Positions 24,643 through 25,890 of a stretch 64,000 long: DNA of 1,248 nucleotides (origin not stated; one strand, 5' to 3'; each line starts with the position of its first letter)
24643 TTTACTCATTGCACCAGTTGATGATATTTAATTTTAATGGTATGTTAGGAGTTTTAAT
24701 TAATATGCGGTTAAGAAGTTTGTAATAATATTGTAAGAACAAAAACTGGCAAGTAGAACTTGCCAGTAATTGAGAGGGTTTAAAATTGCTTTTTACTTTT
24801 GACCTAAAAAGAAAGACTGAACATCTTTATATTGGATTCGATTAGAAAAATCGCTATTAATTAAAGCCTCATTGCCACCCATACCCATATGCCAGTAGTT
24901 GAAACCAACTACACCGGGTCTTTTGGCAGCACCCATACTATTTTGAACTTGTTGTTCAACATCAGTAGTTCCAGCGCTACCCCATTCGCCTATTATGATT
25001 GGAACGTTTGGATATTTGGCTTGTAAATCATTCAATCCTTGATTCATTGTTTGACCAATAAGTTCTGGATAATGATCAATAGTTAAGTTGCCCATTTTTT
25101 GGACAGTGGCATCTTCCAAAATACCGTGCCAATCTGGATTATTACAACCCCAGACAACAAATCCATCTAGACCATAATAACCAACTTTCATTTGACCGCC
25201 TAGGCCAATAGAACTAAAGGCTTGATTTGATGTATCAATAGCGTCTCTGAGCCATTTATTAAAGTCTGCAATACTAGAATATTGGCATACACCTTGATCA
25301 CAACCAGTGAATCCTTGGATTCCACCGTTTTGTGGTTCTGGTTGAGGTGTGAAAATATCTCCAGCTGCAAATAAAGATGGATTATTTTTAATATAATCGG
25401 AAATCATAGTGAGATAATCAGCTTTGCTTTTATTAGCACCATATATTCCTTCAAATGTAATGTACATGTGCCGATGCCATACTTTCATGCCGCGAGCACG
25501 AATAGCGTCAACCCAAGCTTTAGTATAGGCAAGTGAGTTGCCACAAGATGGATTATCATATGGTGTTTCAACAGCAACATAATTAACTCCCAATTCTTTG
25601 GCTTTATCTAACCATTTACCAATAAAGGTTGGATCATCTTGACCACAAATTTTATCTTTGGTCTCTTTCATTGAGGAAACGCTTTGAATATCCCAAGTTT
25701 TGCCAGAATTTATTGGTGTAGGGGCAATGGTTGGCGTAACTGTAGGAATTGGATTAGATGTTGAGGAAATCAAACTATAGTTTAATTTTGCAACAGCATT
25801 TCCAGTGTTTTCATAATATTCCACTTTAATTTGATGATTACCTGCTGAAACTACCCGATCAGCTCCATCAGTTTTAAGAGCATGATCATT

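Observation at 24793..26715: Paralogous clan-A glycoside-hydrolase-like domains with different accessory modules (CBM-like + PA14 versus CarboxypepD_reg)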

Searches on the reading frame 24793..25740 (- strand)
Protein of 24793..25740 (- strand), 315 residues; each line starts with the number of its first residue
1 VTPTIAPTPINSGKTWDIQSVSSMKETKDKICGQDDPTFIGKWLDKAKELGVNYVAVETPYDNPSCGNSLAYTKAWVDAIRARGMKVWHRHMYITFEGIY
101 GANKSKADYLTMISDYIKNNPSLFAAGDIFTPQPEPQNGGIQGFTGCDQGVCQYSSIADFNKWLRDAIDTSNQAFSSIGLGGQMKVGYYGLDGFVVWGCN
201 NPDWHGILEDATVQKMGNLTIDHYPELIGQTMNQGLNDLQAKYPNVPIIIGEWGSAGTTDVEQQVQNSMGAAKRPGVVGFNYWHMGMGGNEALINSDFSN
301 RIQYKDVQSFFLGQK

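Call 8: search_solved_structures(query=window:24793-25740:-, max_evalue=10, show_alignments=2)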
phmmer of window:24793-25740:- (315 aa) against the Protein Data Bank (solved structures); distinct sequences matched with E-value up to 10: 0.

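Call 9: find_homologous_proteins(query=window:24796-25728:-, max_evalue=0.001)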
Query window:24796-25728:- (311 aa): 208 proteins with E <= 0.001 among 684 candidates; the best 120 are listed.
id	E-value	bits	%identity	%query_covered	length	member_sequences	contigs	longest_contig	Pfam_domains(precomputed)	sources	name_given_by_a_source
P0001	4.9e-161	553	75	98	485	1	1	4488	-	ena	-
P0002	9.9e-159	546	77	94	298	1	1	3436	-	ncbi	ncbi:MAG TPA: hypothetical protein VF828_03085, partial [Patescibacteria group bacterium]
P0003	2.4e-154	531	72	100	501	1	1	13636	-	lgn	-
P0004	1.1e-152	526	71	99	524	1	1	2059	-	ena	-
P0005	1.3e-151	523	72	95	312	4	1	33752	-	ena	-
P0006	1.7e-151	522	71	99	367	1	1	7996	-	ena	-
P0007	2.7e-151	521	69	99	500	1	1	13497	PF07691.18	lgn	-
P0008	6.2e-151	520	72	96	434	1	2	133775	-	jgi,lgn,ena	-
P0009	6.4e-151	520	71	97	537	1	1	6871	-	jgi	jgi:hypothetical protein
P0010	1.9e-150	519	72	95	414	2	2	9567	-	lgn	-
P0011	3.0e-150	518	68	100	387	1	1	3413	-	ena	-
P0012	5.5e-150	517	69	100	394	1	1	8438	-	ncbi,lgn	-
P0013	7.3e-150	517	70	97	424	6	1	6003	-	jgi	-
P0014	1.0e-147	510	69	95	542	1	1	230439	-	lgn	-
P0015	3.6e-147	508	69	98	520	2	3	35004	-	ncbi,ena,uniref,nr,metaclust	ncbi:MAG: hypothetical protein UT63_C0023G0011 [Candidatus Gottesmanbacteria bacterium GW2011_GWC2_3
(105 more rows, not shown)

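Call 15: search_solved_structures(query=A1, max_evalue=10, show_alignments=3)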
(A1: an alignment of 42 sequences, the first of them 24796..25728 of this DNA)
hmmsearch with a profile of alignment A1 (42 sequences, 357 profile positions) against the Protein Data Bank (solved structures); distinct sequences matched with E-value up to 10: 10.
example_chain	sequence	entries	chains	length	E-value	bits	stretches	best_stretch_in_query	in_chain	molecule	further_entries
6kdd_A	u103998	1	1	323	0.34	12.9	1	281-325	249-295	Endoglucanase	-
5ljf_A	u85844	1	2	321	1.1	11.1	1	289-353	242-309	Endoglucanase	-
6zz3_A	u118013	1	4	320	1.1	11.1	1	289-353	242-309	Endoglucanase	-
7p6g_A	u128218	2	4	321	1.1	11.1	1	289-353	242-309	Endoglucanase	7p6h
7p6i_A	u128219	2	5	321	1.2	11.1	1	289-353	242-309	Endoglucanase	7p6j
4ee9_A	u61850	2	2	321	1.2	11.1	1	289-353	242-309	Endoglucanase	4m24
7msu_A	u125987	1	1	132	1.2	11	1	245-307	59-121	Hemolysin, contains CBS domains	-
7aoi_AK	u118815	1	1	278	1.9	10.4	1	77-104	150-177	Ribosomal protein L11,uL11m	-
6hiv_AK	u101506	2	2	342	2.5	10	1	77-104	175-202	uL11m | Ribosomal protein L11, putative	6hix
6yxx_AK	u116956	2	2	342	2.5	10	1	77-104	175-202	Ribosomal protein L11, putative | uL11m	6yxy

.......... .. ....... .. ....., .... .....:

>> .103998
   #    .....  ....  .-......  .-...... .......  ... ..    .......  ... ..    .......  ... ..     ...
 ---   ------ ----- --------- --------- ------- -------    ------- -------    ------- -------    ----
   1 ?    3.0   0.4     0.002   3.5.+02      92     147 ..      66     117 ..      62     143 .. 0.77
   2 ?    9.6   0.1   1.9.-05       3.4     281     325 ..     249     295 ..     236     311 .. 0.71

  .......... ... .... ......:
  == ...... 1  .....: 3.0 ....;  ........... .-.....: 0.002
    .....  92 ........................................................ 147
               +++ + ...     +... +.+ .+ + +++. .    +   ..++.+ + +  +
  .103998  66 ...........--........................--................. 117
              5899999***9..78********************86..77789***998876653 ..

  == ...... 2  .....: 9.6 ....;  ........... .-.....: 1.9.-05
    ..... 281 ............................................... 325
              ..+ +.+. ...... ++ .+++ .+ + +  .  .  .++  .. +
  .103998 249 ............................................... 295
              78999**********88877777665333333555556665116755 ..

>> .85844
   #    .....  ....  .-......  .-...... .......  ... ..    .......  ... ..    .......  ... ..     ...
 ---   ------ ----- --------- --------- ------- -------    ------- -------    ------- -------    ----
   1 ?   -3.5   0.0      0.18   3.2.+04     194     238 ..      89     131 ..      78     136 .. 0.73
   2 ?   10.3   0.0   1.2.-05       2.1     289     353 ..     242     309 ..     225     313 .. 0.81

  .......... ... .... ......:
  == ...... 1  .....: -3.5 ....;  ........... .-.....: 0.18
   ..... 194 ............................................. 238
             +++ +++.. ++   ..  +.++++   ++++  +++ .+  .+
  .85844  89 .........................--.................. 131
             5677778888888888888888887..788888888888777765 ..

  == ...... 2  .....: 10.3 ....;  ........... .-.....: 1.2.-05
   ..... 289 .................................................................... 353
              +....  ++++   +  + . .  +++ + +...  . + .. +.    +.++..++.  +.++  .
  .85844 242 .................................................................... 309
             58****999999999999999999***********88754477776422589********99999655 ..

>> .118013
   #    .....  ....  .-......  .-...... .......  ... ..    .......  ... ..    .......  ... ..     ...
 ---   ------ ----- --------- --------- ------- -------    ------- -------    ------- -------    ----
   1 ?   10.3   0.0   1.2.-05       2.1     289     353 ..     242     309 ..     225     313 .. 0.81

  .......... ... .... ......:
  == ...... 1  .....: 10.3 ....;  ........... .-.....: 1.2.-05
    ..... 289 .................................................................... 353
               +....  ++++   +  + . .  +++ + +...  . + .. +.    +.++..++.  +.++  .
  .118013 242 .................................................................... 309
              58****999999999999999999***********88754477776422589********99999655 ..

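Call 18: find_encoding_contigs(protein=P0015, flank=8000, max_places=3)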
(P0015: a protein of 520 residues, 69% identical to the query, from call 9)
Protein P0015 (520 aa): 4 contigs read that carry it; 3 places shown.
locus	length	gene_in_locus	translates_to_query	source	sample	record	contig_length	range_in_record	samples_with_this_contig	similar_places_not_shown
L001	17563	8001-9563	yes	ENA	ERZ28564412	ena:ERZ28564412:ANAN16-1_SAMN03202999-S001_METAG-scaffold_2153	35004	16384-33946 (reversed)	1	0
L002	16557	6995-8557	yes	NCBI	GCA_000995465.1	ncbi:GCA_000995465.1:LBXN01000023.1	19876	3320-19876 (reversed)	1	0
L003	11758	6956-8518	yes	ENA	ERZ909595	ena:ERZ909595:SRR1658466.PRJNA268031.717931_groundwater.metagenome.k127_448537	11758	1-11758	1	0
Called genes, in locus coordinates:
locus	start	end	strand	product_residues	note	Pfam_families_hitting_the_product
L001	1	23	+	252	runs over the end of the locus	PF01048:PNP_UDP_1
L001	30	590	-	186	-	PF02915:Rubrerythrin, PF21349:RUBY_RBDX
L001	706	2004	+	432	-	PF25919:BSH_CusB (weak), PF25990:Beta-barrel_YknX, PF25967:RND-MFP_C, PF25989:YknX_C, PF25975:CzcB_C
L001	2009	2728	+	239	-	PF00005:ABC_tran, PF13304:AAA_21 (faint)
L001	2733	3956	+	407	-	PF12704:MacB_PCD, PF02687:FtsX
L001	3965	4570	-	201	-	-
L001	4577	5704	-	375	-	PF07995:GSDH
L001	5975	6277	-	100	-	PF01035:DNA_binding_1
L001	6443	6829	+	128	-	-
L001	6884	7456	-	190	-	PF08668:HDOD (weak), PF01966:HD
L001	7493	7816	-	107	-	-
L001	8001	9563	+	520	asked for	-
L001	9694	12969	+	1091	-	PF00535:Glycos_transf_2, PF00535:Glycos_transf_2 (weak), PF13641:Glyco_tranf_2_3, PF13632:Glyco_trans_2_3, PF13439:Glyco_transf_4, PF20706:GT4-conflict, PF00534:Glycos_transf_1, PF13692:Glyco_trans_1_4, +2 more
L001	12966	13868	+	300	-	PF00535:Glycos_transf_2, PF13641:Glyco_tranf_2_3, PF13632:Glyco_trans_2_3 (weak)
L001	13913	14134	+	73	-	-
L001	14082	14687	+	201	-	PF01522:Polysacc_deac_1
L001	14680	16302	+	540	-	-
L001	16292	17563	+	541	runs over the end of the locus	PF13231:PMT_2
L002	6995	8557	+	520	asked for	-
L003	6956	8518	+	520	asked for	-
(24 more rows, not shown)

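Call 21: search_protein_representatives(alignment_id=A1)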
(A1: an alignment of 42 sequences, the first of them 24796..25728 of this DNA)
Query: 42 sequences, 357 profile positions. Proteins with E-value up to 0.001 (for the whole library): 647; up to 1e-10: 534; up to 1e-30: 298. The best 150 are listed.
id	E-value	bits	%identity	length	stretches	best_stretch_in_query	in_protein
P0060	8.5e-152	521.5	-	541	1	19-352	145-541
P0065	1.2e-151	521.0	-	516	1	3-352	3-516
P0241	2.9e-150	516.4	-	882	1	33-351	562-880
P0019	6.7e-150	515.2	-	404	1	36-353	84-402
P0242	3.0e-149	513.1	-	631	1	17-354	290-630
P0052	1.6e-147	507.4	-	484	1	34-352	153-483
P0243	3.0e-146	503.2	-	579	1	24-354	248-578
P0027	1.1e-144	498.1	-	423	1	18-354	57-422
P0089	2.4e-144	497.0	-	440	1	34-352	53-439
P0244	5.3e-140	482.7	-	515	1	34-352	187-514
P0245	4.8e-137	472.9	-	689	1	49-353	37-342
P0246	2.9e-133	460.5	-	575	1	35-354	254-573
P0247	1.1e-131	455.3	-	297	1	63-354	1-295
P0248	3.1e-130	450.6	-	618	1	34-352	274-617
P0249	2.2e-128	444.5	-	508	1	38-351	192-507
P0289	1.6e-84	300.2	-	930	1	39-353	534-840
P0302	1.1e-79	284.3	-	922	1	34-354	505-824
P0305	5.3e-79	282.0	-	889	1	18-355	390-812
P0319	7.7e-76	271.6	-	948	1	37-355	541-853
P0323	4.1e-75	269.2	-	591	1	46-353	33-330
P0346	4.1e-67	242.9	-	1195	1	40-335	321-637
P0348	6.7e-66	238.9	-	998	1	40-352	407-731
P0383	6.5e-58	212.6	-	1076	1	39-330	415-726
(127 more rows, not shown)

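Call 23: search_protein_families(library=pfam, proteins=[P0241, P0289, P0302, P0305, P0319, P0346, P0348, P0383, P0245, P0323], max_evalue=0.001)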
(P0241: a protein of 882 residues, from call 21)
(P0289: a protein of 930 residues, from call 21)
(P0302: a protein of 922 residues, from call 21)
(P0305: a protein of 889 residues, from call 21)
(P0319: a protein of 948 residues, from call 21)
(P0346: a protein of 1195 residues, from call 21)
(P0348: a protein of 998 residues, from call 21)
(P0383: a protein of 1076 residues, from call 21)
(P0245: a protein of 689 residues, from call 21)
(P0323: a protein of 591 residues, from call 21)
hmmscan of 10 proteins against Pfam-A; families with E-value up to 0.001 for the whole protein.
P0241 (882 aa): 1 family
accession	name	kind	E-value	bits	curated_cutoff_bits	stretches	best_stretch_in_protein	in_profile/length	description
PF07691.17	PA14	-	1.1e-28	100.3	24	2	215-333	4-124/147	PA14 domain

P0289 (930 aa): 3 families
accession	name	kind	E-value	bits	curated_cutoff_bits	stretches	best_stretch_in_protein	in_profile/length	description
PF13620.12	CarboxypepD_reg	-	1.6e-07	32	32.3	1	843-898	2-64/82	Carboxypeptidase regulatory-like domain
PF13715.12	CarbopepD_reg_2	-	2.4e-05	24.7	32.2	1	844-909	2-71/88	CarboxypepD_reg-like domain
PF15976.11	CooC_C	-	0.00023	21.6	29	1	842-891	18-66/93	CS1-pili formation C-terminal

P0302 (922 aa): 4 families
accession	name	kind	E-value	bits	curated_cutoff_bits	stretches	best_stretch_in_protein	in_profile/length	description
PF13231.12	PMT_2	-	2.8e-07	31.3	26.1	1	91-226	20-152/160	Dolichyl-phosphate-mannose-protein mannosyltransferase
PF11790.14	Glyco_hydro_cc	-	7e-06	26.2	21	1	723-810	139-225/237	Glycosyl hydrolase catalytic core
PF13620.12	CarboxypepD_reg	-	9.8e-06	26.3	32.3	1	826-891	2-75/82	Carboxypeptidase regulatory-like domain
PF13715.12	CarbopepD_reg_2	-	3.9e-05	24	32.2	1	828-891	3-70/88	CarboxypepD_reg-like domain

P0305 (889 aa): 2 families
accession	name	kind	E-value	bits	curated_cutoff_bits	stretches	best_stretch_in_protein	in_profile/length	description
PF13715.12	CarbopepD_reg_2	-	1.2e-08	35.3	32.2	1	813-886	1-76/88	CarboxypepD_reg-like domain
PF13620.12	CarboxypepD_reg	-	3.9e-06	27.6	32.3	1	813-882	2-77/82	Carboxypeptidase regulatory-like domain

P0319 (948 aa): 2 families
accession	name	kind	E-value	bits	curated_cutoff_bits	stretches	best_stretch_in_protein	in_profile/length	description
PF13620.12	CarboxypepD_reg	-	1e-06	29.4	32.3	1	853-928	1-81/82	Carboxypeptidase regulatory-like domain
PF13231.12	PMT_2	-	1.3e-05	26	26.1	1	97-200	20-121/160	Dolichyl-phosphate-mannose-protein mannosyltransferase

P0346 (1195 aa): 0 families

P0348 (998 aa): 0 families

P0383 (1076 aa): 0 families

P0245 (689 aa): 3 families
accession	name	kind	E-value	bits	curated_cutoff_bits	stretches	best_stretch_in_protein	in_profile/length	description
PF07691.17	PA14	-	5.1e-16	59.2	24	1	412-504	35-138/147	PA14 domain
PF02018.23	CBM_4_9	-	1.2e-10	42.4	25.9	1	551-668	4-128/136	Carbohydrate binding domain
PF22637.2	CBM_4_9_1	-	1.9e-07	31.9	27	1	597-672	58-135/148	BppA domain 1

P0323 (591 aa): 1 family
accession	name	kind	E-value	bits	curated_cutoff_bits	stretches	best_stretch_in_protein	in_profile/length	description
PF07691.17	PA14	-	3.4e-29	102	24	2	476-585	8-126/147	PA14 domain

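Call 24: predict_structure(alignment_id=A1)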
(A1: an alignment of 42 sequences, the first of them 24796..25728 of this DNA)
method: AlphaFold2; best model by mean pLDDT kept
length: 311 residues; sequences in the alignment: 42
mean_pLDDT: 92.8   pTM: 0.91
mean pLDDT of the five models: 92.8, 91.9, 91.6, 87.7, 87.5
residues with pLDDT >= 90: 265; 70-90: 33; 50-70: 8; < 50: 5
segments of 3 or more residues with pLDDT < 50: 1-4
pLDDT, mean of each block of 10 residues (from residue 1): 50 94 93 97 98 94 96 98 96 93 96 98 97 94 95 98 98 98 95 80 94 95 89 95 96 87 95 94 86 94 93 69
secondary structure, 60 per line:
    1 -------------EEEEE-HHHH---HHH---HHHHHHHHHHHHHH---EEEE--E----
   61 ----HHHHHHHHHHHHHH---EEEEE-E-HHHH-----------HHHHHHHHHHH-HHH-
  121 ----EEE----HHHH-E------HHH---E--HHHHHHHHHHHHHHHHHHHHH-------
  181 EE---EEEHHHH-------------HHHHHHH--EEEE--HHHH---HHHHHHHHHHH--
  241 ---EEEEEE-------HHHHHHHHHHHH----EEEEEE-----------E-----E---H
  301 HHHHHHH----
elements in order: E14-18 H20-23 H33-46 E50-53 H65-78 E82-86 H90-93 H105-115 E125-127 H132-135 H153-173 E186-188 H189-192 H206-212 E215-218 H221-224 H228-238 E244-249 H257-268 E273-278 H300-307

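Call 27: fold_search(model_id=the predicted structure, library=pdb)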
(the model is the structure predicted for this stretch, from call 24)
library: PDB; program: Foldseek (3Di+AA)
matches with E <= 10: 1739; with E <= 0.001: 460
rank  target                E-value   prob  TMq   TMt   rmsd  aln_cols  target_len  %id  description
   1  5h4r_A                2.8e-09  1.00  0.60  0.51   6.8       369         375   14  the complex of Glycoside Hydrolase 5 Lichenase from Caldicellulosiruptor sp. F32 E188Q mutant and cellotetraose (released 2017-09-13)
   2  3ndy_A                3.4e-09  1.00  0.63  0.57   5.9       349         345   12  The structure of the catalytic and carbohydrate binding domain of endoglucanase D from Clostridium cellulovorans (released 2010-09-08)
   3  9y4v_A                4.3e-09  1.00  0.68  0.53   4.8       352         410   12  Crystal structure of a GH5_18 from Microbacterium oxydans DSM 20578 (released 2025-12-17)
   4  4w84_A                5.4e-09  1.00  0.56  0.52   6.2       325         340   14  Crystal structure of XEG5A, a GH5 xyloglucan-specific endo-beta-1,4-glucanase from ruminal metagenomic library, in the (released 2015-03-11)
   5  6t7g_AAA              5.4e-09  1.00  0.59  0.31   8.5       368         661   11  Bacteroides salyersiae GH164 beta-mannosidase in complex with mannoimidazole (released 2019-12-25)
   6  6t7g_DDD              5.4e-09  1.00  0.59  0.31   8.6       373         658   11  Bacteroides salyersiae GH164 beta-mannosidase in complex with mannoimidazole (released 2019-12-25)
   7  6t7g_BBB              6.1e-09  1.00  0.59  0.31   8.6       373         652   11  Bacteroides salyersiae GH164 beta-mannosidase in complex with mannoimidazole (released 2019-12-25)
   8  6gl2                  7.3e-09  1.00  0.61  0.57   6.6       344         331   11  Structure of ZgEngAGH5_4 wild type at 1.2 Angstrom resolution (released 2018-10-31)
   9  3ndy_C                7.7e-09  1.00  0.59  0.54   6.7       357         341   12  The structure of the catalytic and carbohydrate binding domain of endoglucanase D from Clostridium cellulovorans (released 2010-09-08)
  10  6t7g_EEE              7.7e-09  1.00  0.60  0.32   8.6       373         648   12  Bacteroides salyersiae GH164 beta-mannosidase in complex with mannoimidazole (released 2019-12-25)
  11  6u7j_B                1.0e-08  1.00  0.58  0.34   5.9       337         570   10  Uncultured Clostridium sp. Beta-glucuronidase (released 2019-10-30)
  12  6t6g_DDD              1.0e-08  1.00  0.58  0.31   8.8       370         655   11  Bacteroides salyersiae GH164 beta-mannosidase in complex with noeuromycin (released 2020-01-01)
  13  6pz7                  1.2e-08  1.00  0.62  0.59   6.6       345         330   14  GH5-4 broad specificity endoglucanase from Clostridium acetobutylicum (released 2020-08-05)
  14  9l3d_A                1.2e-08  1.00  0.58  0.35   7.3       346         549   12  Crystal structure of endo-processive xyloglucanase Xeg5A from Aspergillus oryzae (released 2025-06-25)
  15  7omi_BBB              1.2e-08  1.00  0.60  0.31   8.6       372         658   11  Bs164 in complex with mannocyclophellitol epoxide (released 2022-02-02)
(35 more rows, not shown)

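Call 28: search_protein_families(library=pfam, alignment_id=A1, max_evalue=1)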
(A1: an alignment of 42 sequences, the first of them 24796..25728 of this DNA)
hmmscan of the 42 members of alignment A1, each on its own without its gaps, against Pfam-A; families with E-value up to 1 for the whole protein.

A. member 1, window:24796-25728:- (311 aa): 1 family
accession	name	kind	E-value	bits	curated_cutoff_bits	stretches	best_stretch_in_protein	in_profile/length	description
PF00150.24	Cellulase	-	0.0054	16.7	23.5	1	237-280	224-267/272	Cellulase (glycosyl hydrolase family 5)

B. families by the number of members that match (of 42 scanned): 31 families (the first 25 are shown)
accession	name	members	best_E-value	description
PF13620.12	CarboxypepD_reg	11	3.4e-08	Carboxypeptidase regulatory-like domain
PF15976.11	CooC_C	10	0.0005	CS1-pili formation C-terminal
PF00150.24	Cellulase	10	0.0037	Cellulase (glycosyl hydrolase family 5)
PF13715.12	CarbopepD_reg_2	9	8.9e-08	CarboxypepD_reg-like domain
PF07691.17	PA14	4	8.3e-22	PA14 domain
PF11790.14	Glyco_hydro_cc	4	0.0036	Glycosyl hydrolase catalytic core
PF16371.11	MetallophosN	4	0.023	N terminal of Calcineurin-like phosphoesterase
PF04463.17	2-thiour_desulf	3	0.0057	2-thiouracil desulfurase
PF22579.2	Cbm74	2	0.046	Carbohydrate binding module-like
PF18911.6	PKD_4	1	1.5e-14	PKD domain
PF00801.26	PKD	1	3.3e-08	PKD domain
PF04275.20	P-mevalo_kinase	1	0.00067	Phosphomevalonate kinase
PF13963.11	Transpos_assoc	1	0.0057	Transposase-associated domain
PF06739.17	SBBP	1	0.04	Beta-propeller repeat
PF05151.17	PsbM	1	0.048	Photosystem II reaction centre M protein (PsbM)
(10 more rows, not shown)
